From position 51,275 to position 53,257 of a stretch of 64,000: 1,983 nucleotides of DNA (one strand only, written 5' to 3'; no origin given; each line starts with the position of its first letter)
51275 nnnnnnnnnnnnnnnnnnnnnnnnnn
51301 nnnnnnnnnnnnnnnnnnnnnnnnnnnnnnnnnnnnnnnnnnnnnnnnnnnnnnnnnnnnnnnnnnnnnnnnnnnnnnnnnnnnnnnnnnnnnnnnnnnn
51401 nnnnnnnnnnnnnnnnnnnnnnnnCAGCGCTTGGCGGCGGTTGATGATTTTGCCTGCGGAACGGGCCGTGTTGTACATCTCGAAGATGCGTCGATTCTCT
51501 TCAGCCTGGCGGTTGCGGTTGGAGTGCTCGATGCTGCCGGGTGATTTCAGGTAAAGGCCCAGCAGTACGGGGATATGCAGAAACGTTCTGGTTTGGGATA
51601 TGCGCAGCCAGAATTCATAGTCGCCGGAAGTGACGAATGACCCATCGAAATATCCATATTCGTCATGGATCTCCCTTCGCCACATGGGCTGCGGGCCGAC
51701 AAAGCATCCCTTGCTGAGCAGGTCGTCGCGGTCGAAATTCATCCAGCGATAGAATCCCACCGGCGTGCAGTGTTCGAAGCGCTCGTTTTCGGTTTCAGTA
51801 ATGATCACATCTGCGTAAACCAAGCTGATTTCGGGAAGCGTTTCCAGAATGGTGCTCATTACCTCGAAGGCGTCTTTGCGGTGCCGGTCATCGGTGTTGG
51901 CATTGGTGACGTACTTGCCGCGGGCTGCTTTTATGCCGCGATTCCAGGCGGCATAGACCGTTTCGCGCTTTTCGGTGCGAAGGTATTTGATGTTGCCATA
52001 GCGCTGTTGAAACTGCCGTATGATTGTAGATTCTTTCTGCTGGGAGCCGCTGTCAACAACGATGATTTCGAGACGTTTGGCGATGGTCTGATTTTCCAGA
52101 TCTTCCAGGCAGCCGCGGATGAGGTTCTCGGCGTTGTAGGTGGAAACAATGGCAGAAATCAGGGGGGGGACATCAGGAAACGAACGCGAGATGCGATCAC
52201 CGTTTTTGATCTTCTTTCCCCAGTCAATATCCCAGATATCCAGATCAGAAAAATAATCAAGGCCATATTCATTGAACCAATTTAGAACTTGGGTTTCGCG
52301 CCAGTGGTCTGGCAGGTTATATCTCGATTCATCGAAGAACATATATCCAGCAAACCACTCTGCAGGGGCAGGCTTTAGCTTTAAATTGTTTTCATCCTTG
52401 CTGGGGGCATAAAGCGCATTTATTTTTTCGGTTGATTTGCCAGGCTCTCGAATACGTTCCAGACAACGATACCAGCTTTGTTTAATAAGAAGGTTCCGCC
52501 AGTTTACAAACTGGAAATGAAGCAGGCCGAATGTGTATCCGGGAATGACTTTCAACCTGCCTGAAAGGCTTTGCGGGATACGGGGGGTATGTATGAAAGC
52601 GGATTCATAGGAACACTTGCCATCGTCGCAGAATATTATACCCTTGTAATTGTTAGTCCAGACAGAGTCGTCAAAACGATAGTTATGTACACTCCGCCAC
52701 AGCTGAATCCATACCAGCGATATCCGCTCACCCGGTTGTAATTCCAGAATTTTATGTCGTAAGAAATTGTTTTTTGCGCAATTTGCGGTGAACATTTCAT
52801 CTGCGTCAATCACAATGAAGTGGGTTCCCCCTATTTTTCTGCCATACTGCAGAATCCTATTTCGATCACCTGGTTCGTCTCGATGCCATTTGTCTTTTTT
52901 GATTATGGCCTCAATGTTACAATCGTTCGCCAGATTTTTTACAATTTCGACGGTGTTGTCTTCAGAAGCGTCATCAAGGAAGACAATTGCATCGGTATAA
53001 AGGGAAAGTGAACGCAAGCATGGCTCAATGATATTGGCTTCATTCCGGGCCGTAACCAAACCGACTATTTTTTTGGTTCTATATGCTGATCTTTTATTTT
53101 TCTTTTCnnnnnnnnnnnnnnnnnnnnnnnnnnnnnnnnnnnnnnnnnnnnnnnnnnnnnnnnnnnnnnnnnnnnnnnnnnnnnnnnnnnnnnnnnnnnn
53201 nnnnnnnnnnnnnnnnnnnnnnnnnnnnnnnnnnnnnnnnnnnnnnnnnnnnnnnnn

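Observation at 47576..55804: One 2,742-codon ORF beside flagellin fuses a methyltransferase, a ParB/NTase-like region, four GT2 glycosyltransferase modules and five TPR blocks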

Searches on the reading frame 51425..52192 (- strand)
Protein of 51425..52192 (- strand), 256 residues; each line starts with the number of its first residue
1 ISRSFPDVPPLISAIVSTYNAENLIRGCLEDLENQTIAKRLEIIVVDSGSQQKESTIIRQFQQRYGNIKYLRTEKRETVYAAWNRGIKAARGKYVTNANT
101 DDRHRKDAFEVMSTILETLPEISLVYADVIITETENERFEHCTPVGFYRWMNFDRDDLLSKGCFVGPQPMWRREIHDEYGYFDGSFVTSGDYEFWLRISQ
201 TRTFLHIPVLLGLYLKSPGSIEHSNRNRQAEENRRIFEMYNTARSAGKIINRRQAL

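Call 7: search_protein_families(library=pfam, proteins=[window:51425-52192:-], max_evalue=1)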
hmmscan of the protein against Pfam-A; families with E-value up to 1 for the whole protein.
window:51425-52192:- (256 aa): 4 families
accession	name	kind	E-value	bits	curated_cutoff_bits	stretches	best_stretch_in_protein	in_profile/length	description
PF00535.33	Glycos_transf_2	-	3e-26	92.8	23.3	1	13-178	1-166/168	Glycosyl transferase family 2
PF10111.15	Glyco_tranf_2_2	-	4.7e-10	39.8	27.3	1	33-211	20-213/276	Glycosyltransferase like family 2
PF13641.12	Glyco_tranf_2_3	-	1.6e-08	35.3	27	1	9-199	1-195/230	Glycosyltransferase like family 2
PF13632.12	Glyco_trans_2_3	-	0.063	13.5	27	1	116-201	23-109/198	Glycosyl transferase family group 2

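Call 45: search_solved_structures(query=window:51425-52192:-, max_evalue=0.001)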
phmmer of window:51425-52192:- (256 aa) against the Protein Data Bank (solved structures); distinct sequences matched with E-value up to 0.001: 16.
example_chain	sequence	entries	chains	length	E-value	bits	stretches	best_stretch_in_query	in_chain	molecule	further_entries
2z87_A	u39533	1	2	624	7.7e-21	77.4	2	10-208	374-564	Chondroitin synthase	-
2z86_A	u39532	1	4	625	7.7e-21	77.4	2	10-208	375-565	Chondroitin synthase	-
6p61_A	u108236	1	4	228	3.9e-12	48.9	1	9-133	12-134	Glycosyltransferase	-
5hea_A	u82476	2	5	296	1.5e-09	40.4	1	10-105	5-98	Putative glycosyltransferase (GalT1)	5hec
3bcv_A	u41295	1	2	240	2.3e-08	36.6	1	10-116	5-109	Putative glycosyltransferase protein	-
1h7l_A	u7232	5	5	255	9.7e-08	34.5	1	10-202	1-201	SPORE COAT POLYSACCHARIDE BIOSYNTHESIS PROTEIN SPSA | PROTEIN (SPORE COAT POLYSACCHARIDE BIOSYNTHESIS PROTEIN SPSA)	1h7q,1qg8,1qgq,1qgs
9omh_A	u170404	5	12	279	1.8e-06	30.3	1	12-113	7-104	Glycosyltransferase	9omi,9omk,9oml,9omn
9omj_A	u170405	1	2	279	1.8e-06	30.3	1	12-113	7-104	Glycosyltransferase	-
9omm_A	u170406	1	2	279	1.8e-06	30.3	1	12-113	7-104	Glycosyltransferase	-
9jma_A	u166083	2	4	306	0.0001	24.6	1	11-208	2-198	GalNAc(5)-diNAcBac-PP-undecaprenol beta-1,3-glucosyltransferase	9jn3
6yv7_B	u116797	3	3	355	0.00011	24.5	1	6-101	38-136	Glycosyl transferase, family 2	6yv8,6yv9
6yv7_A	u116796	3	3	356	0.00011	24.5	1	6-101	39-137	Glycosyl transferase, family 2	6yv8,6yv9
8vh7_A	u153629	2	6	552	0.00014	24.2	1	8-114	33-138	Heparosan synthase B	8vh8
8viw_A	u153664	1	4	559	0.00014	24.1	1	8-114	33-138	Heparosan synthase B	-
5tze_C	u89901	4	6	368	0.00015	24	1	13-112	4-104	Glycosyl transferase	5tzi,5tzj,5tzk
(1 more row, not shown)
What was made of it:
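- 51455..52165 (-): GT2-B (aa 1214-1450), chondroitin-synthase/SpsA-like glycan-extending type. PF00535 92.8 bits (call 7); K4CP chondroitin synthase E 7.7e-21 (call 45).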

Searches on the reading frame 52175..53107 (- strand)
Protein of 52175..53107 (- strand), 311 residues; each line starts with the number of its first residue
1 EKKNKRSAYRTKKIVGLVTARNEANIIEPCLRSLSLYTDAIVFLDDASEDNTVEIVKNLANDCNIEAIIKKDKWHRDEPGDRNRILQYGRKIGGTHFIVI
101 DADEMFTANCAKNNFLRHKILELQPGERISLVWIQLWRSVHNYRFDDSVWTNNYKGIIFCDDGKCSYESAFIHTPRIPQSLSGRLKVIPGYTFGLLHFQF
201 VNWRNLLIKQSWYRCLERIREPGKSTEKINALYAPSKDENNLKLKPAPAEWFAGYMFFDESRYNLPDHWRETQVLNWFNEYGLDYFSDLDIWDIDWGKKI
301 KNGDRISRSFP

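Call 7: search_protein_families(library=pfam, proteins=[window:52175-53107:-], max_evalue=1)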
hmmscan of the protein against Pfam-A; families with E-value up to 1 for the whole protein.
window:52175-53107:- (311 aa): 2 families
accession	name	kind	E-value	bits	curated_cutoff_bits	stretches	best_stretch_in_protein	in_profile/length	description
PF00535.33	Glycos_transf_2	-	6.1e-09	36.5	23.3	1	18-110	4-95/168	Glycosyl transferase family 2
PF13704.12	Glyco_tranf_2_4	-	1.8e-07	32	27.5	1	21-112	1-90/98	Glycosyl transferase family 2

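Call 44: search_solved_structures(query=window:52175-53107:-, max_evalue=0.1)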
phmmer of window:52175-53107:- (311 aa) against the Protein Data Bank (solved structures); distinct sequences matched with E-value up to 0.1: 6.
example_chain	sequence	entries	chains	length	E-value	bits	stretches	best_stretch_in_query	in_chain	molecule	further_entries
7msp_A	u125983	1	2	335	1.3e-05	27.8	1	18-108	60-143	SPbeta prophage-derived glycosyltransferase SunS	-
7msn_A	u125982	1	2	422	1.9e-05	27.2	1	18-108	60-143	SPbeta prophage-derived glycosyltransferase SunS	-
22ao_A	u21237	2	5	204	0.0063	18.9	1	17-113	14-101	GmaR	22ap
8vh7_A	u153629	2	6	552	0.037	16.4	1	17-64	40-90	Heparosan synthase B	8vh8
8viw_A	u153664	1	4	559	0.037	16.4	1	17-64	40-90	Heparosan synthase B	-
7msk_A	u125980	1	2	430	0.046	16.1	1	16-107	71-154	Glyco_trans_2-like domain-containing protein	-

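Call 86: search_protein_families(library=ncbifam, proteins=[window:52175-53107:-], max_evalue=1)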
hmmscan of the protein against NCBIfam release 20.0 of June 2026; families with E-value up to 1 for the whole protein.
window:52175-53107:- (311 aa): 9 families
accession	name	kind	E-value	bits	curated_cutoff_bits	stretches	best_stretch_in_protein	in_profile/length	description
TIGR04195.1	S_glycosyl_SunS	equivalog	1.2e-07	30.9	350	1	17-111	62-149/421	SunS family peptide S-glycosyltransferase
TIGR03469.1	HpnB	hypoth_equivalog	3.8e-05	22.9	379.25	1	11-64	43-100/386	hopene-associated glycosyltransferase HpnB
TIGR03937.1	PgaC_IcaA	equivalog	0.0018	17.3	422.3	1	4-111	37-143/407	poly-beta-1,6-N-acetyl-D-glucosamine synthase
NF053846.1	glyco_with_XrtP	equivalog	0.019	13.6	520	1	17-70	46-102/440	XrtP-associated glycosyltransferase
TIGR04283.1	glyco_like_mftF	equivalog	0.022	14.3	182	1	18-107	5-86/221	TIGR04283 family arsenosugar biosynthesis glycosyltransferase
TIGR03965.1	mycofact_glyco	equivalog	0.06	12.2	280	1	17-68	79-134/467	mycofactocin biosynthesis glycosyltransferase MftF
NF045692.1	OglycostaseCruG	equivalog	0.061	12.2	600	1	17-62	46-94/386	2'-O-glycosyltransferase CruG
NF050050.1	ProtGlycPglI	equivalog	0.083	12.2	500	1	40-109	33-99/306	GalNAc(5)-diNAcBac-PP-undecaprenol beta-1,3-glucosyltransferase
NF058614.1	PPMAGASynPpgS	equivalog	0.11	11.9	370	1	18-58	6-46/226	polyprenyl-phospho-N-acetylgalactosaminyl synthase PpgS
